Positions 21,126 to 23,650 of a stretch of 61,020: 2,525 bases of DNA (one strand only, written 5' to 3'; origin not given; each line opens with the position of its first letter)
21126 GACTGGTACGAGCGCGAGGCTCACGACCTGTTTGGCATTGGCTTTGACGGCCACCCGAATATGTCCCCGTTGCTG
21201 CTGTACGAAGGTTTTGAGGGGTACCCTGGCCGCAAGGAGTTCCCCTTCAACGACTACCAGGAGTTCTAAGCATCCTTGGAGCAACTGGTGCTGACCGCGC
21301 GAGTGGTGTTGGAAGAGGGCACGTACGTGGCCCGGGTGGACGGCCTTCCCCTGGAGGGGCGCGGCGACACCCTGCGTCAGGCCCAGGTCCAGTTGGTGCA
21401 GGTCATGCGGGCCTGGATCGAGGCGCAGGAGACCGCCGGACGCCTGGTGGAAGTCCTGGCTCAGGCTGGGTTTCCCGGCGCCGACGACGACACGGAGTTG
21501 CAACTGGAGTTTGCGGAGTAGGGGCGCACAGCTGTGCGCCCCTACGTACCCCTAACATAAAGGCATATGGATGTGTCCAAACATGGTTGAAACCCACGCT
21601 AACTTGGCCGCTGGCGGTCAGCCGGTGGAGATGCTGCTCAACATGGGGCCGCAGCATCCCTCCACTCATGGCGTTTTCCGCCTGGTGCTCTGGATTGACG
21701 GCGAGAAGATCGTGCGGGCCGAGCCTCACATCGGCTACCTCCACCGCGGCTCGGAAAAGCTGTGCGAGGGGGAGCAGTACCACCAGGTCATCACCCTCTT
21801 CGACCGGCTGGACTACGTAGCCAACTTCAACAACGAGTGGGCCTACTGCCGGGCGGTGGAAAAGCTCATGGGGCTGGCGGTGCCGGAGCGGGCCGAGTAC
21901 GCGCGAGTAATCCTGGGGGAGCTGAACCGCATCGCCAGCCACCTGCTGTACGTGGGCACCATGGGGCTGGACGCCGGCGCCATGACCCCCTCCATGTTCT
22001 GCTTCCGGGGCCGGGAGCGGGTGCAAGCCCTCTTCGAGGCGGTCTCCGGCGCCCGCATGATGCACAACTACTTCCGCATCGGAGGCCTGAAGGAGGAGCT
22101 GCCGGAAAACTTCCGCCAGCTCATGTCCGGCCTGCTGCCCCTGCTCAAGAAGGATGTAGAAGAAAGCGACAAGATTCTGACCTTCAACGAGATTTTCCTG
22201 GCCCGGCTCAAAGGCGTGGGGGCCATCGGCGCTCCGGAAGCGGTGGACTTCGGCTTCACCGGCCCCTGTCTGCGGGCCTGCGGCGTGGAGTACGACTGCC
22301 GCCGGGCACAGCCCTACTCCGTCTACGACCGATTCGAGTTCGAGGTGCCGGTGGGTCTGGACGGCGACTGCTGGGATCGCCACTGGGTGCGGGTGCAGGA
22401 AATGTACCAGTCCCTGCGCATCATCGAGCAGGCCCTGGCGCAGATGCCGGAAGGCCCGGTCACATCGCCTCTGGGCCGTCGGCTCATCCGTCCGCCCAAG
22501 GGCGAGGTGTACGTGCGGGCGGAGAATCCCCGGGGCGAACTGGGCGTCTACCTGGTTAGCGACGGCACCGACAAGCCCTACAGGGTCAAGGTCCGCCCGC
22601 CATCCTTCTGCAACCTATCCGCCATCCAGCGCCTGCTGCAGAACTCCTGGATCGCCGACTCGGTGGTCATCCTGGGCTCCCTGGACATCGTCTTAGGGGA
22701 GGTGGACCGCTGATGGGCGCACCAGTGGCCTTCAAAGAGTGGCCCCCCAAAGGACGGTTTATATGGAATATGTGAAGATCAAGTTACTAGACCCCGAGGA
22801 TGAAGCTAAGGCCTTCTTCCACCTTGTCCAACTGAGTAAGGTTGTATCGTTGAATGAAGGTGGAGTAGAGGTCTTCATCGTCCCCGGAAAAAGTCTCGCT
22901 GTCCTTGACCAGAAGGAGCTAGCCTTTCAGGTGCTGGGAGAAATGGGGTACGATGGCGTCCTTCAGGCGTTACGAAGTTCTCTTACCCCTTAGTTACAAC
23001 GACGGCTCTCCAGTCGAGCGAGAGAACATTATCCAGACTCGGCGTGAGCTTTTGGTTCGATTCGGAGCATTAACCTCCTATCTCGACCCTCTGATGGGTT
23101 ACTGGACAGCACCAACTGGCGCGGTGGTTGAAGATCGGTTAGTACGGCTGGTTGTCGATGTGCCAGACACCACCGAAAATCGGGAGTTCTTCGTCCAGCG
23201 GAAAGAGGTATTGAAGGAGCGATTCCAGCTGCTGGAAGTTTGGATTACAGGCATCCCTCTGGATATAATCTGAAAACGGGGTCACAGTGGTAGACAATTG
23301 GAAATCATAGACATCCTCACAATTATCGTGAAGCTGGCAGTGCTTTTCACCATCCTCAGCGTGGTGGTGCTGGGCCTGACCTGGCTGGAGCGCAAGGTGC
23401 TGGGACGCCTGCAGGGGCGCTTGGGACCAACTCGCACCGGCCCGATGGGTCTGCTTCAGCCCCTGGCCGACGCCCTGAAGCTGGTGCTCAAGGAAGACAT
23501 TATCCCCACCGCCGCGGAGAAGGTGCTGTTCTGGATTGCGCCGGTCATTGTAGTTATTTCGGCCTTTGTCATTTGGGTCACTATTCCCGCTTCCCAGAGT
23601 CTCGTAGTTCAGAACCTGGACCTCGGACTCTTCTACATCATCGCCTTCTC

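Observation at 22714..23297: Low-GC overlapping two-gene module of unknown function in the nuoD-nuoH gap (candidate toxin-antitoxin-like or other accessory system)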

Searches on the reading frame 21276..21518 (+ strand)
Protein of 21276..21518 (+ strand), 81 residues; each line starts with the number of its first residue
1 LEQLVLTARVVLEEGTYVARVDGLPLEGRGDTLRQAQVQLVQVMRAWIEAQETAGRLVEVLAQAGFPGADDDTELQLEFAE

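Call 4: search_protein_families(library=pfam, proteins=[window:21276-21518:+], max_evalue=1)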
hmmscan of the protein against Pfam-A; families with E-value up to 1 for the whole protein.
window:21276-21518:+ (81 aa): 2 families
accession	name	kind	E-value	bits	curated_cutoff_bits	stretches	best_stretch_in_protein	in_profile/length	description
PF21748.3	UPF0150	-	0.03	14.7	27.3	1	12-48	15-53/64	UPF0150-like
PF17242.7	DUF5315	-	0.073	13.3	27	1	32-47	49-64/77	Disordered region of unknown function (DUF5315)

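Call 5: search_protein_families(library=ncbifam, proteins=[window:21276-21518:+], max_evalue=1)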
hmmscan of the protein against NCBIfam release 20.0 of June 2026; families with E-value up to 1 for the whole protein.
window:21276-21518:+ (81 aa): 0 families

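Call 6: search_protein_families(library=padloc, proteins=[window:21276-21518:+], max_evalue=1)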
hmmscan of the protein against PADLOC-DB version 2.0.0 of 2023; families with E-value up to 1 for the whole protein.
window:21276-21518:+ (81 aa): 0 families
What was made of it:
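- No model of a known toxin-antitoxin or defence system matches (call 6). No PADLOC match (call 6).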

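Call 47: search_protein_families(library=phrogs, proteins=[window:21276-21518:+], max_evalue=1)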
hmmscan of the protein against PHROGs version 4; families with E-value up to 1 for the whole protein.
window:21276-21518:+ (81 aa): 0 families
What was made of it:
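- On Type II toxin-antitoxin system: No hits in Pfam, NCBIfam, PADLOC or PHROGs for the window proteins (calls 4-6, 47).
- Tried and rejected: Pfam, NCBIfam, PADLOC and PHROGs scans of A and B found nothing (calls 4-6, 47).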

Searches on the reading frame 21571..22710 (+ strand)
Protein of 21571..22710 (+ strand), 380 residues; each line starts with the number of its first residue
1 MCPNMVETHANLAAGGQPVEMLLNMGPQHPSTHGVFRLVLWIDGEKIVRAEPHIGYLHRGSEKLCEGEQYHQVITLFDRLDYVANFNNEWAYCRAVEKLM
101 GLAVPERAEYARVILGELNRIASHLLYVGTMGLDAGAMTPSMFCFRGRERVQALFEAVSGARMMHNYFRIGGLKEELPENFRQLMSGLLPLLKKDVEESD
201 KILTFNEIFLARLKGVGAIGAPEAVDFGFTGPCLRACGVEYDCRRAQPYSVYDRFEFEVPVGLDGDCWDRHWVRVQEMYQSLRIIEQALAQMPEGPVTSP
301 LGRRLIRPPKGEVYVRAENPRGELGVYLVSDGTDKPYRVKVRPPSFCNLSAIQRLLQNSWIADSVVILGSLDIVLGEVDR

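Call 54: find_related_loci(query=window:21571-22710:+, collection=metagenome_contigs, flank=3000)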
Query window:21571-22710:+ (380 aa) in metagenome_contigs; peptide patterns used: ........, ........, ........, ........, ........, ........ (x = any residue, [..] = any of these).
419 stretches matched a pattern; 333 encode a relative of the query (tblastn E <= 1e-3); the best 80 are kept; 80 distinct loci.
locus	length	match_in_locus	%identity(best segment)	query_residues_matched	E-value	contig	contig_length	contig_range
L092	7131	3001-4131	88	4-380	0e+0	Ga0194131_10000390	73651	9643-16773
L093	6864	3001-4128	82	5-380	0e+0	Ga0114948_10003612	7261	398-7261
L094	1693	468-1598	83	4-380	0e+0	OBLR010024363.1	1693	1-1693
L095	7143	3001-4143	82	4-380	0e+0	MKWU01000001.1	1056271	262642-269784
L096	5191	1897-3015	82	8-380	0e+0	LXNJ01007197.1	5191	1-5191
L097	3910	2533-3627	84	16-380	0e+0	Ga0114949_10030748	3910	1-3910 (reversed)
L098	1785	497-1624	82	5-380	0e+0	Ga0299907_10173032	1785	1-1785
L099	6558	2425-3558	81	5-380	0e+0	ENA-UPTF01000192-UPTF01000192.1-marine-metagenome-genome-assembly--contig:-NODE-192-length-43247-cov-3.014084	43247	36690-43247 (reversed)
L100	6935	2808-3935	81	5-380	0e+0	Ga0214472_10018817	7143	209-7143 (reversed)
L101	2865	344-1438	83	16-380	0e+0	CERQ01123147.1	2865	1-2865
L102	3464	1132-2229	83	15-380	0e+0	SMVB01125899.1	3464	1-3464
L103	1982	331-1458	81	5-380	0e+0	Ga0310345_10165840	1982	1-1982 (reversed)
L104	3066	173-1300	81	5-380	0e+0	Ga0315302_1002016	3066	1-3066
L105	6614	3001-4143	81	4-380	0e+0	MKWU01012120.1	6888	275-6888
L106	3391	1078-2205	81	5-380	0e+0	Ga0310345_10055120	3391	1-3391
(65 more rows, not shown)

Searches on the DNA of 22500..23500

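Call 81: search_rna_families(source=window, start=22500, end=23500, threshold=evalue, max_evalue=1)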
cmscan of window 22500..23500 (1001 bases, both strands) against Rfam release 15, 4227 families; matches with E-value up to 1: 1.
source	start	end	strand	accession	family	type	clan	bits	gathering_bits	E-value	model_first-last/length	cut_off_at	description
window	22794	22887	+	RF04265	mir-4650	Gene; miRNA;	-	21.4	80.7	0.12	1-97/97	no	mir-4650 microRNA precursor family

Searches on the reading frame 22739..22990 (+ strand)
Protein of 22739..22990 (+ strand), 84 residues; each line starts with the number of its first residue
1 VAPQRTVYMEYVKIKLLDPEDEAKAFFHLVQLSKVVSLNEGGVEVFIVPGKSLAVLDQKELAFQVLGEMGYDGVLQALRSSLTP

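Call 4: search_protein_families(library=pfam, proteins=[window:22739-22990:+], max_evalue=1)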
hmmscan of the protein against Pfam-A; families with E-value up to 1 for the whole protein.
window:22739-22990:+ (84 aa): 0 families

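Call 5: search_protein_families(library=ncbifam, proteins=[window:22739-22990:+], max_evalue=1)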
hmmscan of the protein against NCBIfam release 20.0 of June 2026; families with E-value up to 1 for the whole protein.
window:22739-22990:+ (84 aa): 0 families

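Call 6: search_protein_families(library=padloc, proteins=[window:22739-22990:+], max_evalue=1)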
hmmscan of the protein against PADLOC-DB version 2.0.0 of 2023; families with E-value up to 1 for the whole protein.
window:22739-22990:+ (84 aa): 0 families

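Call 8: find_homologous_proteins(query=window:22763-22990:+)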
Query window:22763-22990:+ (76 aa): 9 proteins with E <= 0.001 among 10 candidates.
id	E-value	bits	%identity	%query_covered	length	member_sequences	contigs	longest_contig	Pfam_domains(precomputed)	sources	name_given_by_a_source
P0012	2.6e-40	153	100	100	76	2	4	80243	-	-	-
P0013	2.0e-36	140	89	100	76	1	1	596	-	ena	-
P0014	7.2e-31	123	82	100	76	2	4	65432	-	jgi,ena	jgi:hypothetical protein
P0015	2.4e-29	118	79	99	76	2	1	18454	-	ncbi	-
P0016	1.8e-28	115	81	95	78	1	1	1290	-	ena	-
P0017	9.0e-28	113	79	99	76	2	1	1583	-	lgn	-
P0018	1.5e-27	112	77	99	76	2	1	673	-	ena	-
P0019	1.1e-26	109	75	100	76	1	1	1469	-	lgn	-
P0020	1.9e-22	96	65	99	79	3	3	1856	-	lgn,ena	-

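Call 9: find_encoding_contigs(protein=P0014, flank=6000, max_places=4)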
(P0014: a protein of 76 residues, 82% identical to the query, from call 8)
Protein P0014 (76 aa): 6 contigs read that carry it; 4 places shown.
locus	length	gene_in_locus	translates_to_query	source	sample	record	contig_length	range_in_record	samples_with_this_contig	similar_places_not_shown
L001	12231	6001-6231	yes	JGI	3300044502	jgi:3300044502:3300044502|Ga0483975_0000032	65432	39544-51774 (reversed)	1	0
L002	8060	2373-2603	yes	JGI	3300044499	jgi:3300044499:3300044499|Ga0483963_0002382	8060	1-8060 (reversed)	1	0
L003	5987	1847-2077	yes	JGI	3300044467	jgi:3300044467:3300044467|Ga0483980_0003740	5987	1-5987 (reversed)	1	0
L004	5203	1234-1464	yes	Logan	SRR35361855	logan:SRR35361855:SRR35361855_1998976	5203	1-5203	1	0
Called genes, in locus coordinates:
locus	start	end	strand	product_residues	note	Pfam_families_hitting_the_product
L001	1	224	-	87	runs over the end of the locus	-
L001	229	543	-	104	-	PF06056:Terminase_5 (faint), PF13384:HTH_23, PF13518:HTH_28, PF13551:HTH_29, PF13565:HTH_32 (weak)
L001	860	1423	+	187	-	PF01613:Flavin_Reduct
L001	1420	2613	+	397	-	PF01467:CTP_transf_like (weak)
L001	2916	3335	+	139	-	PF00507:Oxidored_q4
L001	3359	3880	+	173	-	PF01058:Oxidored_q6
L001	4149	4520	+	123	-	PF00329:Complex1_30kDa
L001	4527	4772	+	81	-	-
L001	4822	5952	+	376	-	PF00346:Complex1_49kDa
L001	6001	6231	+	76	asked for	-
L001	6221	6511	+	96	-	-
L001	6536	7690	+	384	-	PF00146:NADHdh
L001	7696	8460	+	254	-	-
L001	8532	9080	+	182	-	PF12797:Fer4_2 (faint), PF14697:Fer4_21 (faint), PF12838:Fer4_7 (weak), PF13183:Fer4_8 (faint), PF13187:Fer4_9 (weak), PF13484:Fer4_16 (weak), PF00037:Fer4 (weak), PF12837:Fer4_6 (weak)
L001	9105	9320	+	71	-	-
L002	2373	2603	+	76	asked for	-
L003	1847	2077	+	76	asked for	-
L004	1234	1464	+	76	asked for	-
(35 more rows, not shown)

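Call 10: find_encoding_contigs(protein=P0015, flank=6000, max_places=3)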
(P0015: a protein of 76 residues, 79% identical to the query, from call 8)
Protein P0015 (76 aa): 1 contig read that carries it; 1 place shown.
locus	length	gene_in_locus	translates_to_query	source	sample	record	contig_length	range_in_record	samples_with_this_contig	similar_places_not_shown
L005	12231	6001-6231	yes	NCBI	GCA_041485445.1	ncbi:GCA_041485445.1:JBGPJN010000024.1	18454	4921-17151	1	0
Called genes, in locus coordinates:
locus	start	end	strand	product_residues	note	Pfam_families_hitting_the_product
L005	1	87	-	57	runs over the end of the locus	-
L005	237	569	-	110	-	PF13384:HTH_23, PF13518:HTH_28, PF13551:HTH_29, PF13565:HTH_32 (weak)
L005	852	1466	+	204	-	PF01613:Flavin_Reduct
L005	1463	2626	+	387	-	-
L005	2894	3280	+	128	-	PF00507:Oxidored_q4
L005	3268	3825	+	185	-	PF01058:Oxidored_q6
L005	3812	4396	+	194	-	PF00329:Complex1_30kDa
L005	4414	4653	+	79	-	-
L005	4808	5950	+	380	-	PF00346:Complex1_49kDa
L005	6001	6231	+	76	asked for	-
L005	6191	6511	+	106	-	-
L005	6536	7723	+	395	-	PF00146:NADHdh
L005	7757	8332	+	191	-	PF12797:Fer4_2 (faint), PF14697:Fer4_21 (faint), PF12837:Fer4_6 (faint), PF12838:Fer4_7, PF13187:Fer4_9 (weak), PF13237:Fer4_10 (weak), PF13484:Fer4_16 (weak), PF00037:Fer4 (weak), +1 more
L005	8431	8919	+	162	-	PF00499:Oxidored_q3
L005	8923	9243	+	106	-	PF00420:Oxidored_q2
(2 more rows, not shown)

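Call 33: find_homologous_proteins(query=A3, max_evalue=0.00001)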
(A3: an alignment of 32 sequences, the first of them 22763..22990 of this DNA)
Query A3 (32 sequences) (76 aa, profile of the alignment): 2240 proteins with E <= 0.00001 among 2485 candidates; the best 120 are listed.
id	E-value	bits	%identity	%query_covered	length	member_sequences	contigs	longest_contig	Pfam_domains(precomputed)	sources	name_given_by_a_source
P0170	1.3e-25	107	28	91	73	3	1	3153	-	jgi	jgi:hypothetical protein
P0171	6.7e-25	105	-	-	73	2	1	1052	-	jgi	jgi:hypothetical protein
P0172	7.5e-25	104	-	-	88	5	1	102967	-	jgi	jgi:hypothetical protein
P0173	8.3e-25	104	-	-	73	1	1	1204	-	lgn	-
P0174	8.4e-25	104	27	87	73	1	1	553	-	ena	-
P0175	8.9e-25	104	30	91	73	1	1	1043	-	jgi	jgi:hypothetical protein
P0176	1.0e-24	104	29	91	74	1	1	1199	-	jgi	jgi:hypothetical protein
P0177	1.2e-24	104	28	93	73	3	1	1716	-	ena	-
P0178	1.3e-24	104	26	91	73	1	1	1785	-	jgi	jgi:hypothetical protein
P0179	1.3e-24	104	26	91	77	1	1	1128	-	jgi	jgi:hypothetical protein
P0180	1.4e-24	103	-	-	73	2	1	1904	-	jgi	-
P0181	1.6e-24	103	-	-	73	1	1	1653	-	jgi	jgi:hypothetical protein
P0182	1.7e-24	103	27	88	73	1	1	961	-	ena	-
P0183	1.9e-24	103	-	-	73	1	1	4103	-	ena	-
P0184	2.0e-24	103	-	-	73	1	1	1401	-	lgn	-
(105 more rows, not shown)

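Call 38: predict_structure(alignment_id=A4)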
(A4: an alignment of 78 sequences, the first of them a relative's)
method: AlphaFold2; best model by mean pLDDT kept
length: 76 residues; sequences in the alignment: 78
mean_pLDDT: 84.1   pTM: 0.69
mean pLDDT of the five models: 84.1, 76.9, 75.4, 72.6, 71.9
residues with pLDDT >= 90: 12; 70-90: 59; 50-70: 4; < 50: 1
segments of 3 or more residues with pLDDT < 50: none
pLDDT, mean of each block of 10 residues (from residue 1): 88 83 85 85 87 88 84 64
secondary structure, 60 per line:
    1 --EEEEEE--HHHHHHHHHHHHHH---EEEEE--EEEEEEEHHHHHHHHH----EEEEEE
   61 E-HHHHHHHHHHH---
elements in order: E3-8 H11-24 E28-32 E35-41 H42-50 E55-61 H63-73
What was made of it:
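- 22763..22993 (+): Gene A: 76 aa, acidic, beta-alpha-beta-beta-alpha-beta plus a C-terminal helix. It belongs to an unnamed family of at least 2,240 clusters. Proposed role: binding partner and neutraliser of B. Structure model pLDDT 84 (call 38).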

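Call 41: fold_search(model_id=the predicted structure, library=pdb)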
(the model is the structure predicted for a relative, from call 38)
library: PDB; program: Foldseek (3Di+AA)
matches with E <= 10: 1069; with E <= 0.001: 0
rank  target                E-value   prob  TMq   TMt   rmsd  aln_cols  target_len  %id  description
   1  3tj8_B                7.7e-03  1.00  0.57  0.32   3.0        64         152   20  Crystal structure of Helicobacter pylori UreE bound to Ni2+ (released 2011-11-02)
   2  3tj9_C                1.4e-02  1.00  0.54  0.30   2.8        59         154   22  Crystal structure of Helicobacter pylori UreE bound to Zn2+ (released 2011-11-02)
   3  3tja_B                1.4e-02  1.00  0.55  0.32   3.8        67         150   19  Crystal structure of Helicobacter pylori UreE in the apo form (released 2011-11-02)
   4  3tj9_A                2.0e-02  1.00  0.56  0.31   3.1        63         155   21  Crystal structure of Helicobacter pylori UreE bound to Zn2+ (released 2011-11-02)
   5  3tj8_A                2.0e-02  1.00  0.52  0.30   2.9        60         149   22  Crystal structure of Helicobacter pylori UreE bound to Ni2+ (released 2011-11-02)
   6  9qul                  2.2e-02  0.92  0.42  0.24   6.6        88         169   14  Zn(II)-bound de novo protein scaffold TFD-EH T87E (released 2025-11-19)
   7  6wxp_C                2.4e-02  0.90  0.44  0.26   6.1        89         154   13  De novo TIM barrel-ferredoxin fold fusion homodimer with 4-glutamate centre TFD-EE (released 2020-11-25)
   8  2l48_MODEL_1_A        2.5e-02  0.98  0.45  0.42   3.9        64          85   17  Solution structure of the PlyG cell wall binding domain (released 2011-10-12)
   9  3tj9_B                2.9e-02  0.99  0.54  0.30   4.9        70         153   18  Crystal structure of Helicobacter pylori UreE bound to Zn2+ (released 2011-11-02)
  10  6u43                  3.3e-02  0.99  0.53  0.07   3.5        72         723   17  Crystal structure of Methanoperedens nitroreducens elongation factor 2 H595N bound to GMPPCP and magnesium (triclinic cr (released 2020-03-18)
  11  9quo                  3.3e-02  0.89  0.42  0.24   6.6        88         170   14  Co(II)-bound de novo protein scaffold TFD-EH T87E (released 2025-11-19)
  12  4rjv_C                3.3e-02  0.87  0.40  0.39   4.9        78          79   19  Crystal Structure of a De Novo Designed Ferredoxin Fold, Northeast Structural Genomics Consortium (NESG) Target OR461 (released 2014-10-22)
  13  3la0_C                3.5e-02  0.99  0.53  0.31   2.9        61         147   21  Crystal Structure of UreE from Helicobacter pylori (metal of unknown identity bound) (released 2010-08-25)
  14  6wxp_A                3.5e-02  0.92  0.46  0.26   6.2        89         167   11  De novo TIM barrel-ferredoxin fold fusion homodimer with 4-glutamate centre TFD-EE (released 2020-11-25)
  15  3tja_C                3.7e-02  1.00  0.55  0.31   2.7        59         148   22  Crystal structure of Helicobacter pylori UreE in the apo form (released 2011-11-02)
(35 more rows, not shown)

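Call 47: search_protein_families(library=phrogs, proteins=[window:22763-22990:+], max_evalue=1)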
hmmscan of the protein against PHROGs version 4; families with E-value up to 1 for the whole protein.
window:22763-22990:+ (76 aa): 0 families

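Call 62: find_encoding_contigs(protein=P0020, flank=2000, max_places=3)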
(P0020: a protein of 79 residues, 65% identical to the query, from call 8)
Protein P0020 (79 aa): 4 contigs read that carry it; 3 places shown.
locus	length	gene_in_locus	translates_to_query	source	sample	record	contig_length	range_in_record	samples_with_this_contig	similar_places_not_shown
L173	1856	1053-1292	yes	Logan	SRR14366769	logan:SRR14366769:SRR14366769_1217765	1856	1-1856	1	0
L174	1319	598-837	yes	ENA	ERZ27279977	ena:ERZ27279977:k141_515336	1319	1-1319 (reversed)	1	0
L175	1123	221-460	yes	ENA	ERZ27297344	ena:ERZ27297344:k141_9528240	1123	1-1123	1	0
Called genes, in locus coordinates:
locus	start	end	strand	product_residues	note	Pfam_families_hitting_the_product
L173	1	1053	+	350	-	?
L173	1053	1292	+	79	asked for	-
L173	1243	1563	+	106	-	-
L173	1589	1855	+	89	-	?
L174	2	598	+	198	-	?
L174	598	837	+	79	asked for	-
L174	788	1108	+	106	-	-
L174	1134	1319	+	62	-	?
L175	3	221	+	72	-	?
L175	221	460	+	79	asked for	-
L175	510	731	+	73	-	-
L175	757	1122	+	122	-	?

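Call 84: search_protein_families(library=pfam, alignment_id=A4, max_evalue=0.01)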
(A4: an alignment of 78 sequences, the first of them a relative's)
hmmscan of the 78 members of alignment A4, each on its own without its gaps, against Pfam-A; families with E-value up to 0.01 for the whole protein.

A. member 1, P0012 (76 aa): 0 families

B. families by the number of members that match (of 78 scanned): 1 family
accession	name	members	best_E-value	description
PF12668.12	DUF3791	1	0.0045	Protein of unknown function (DUF3791)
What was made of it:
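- On Type II toxin-antitoxin system: A has no Pfam or NCBIfam hit (calls 4, 5, 84).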
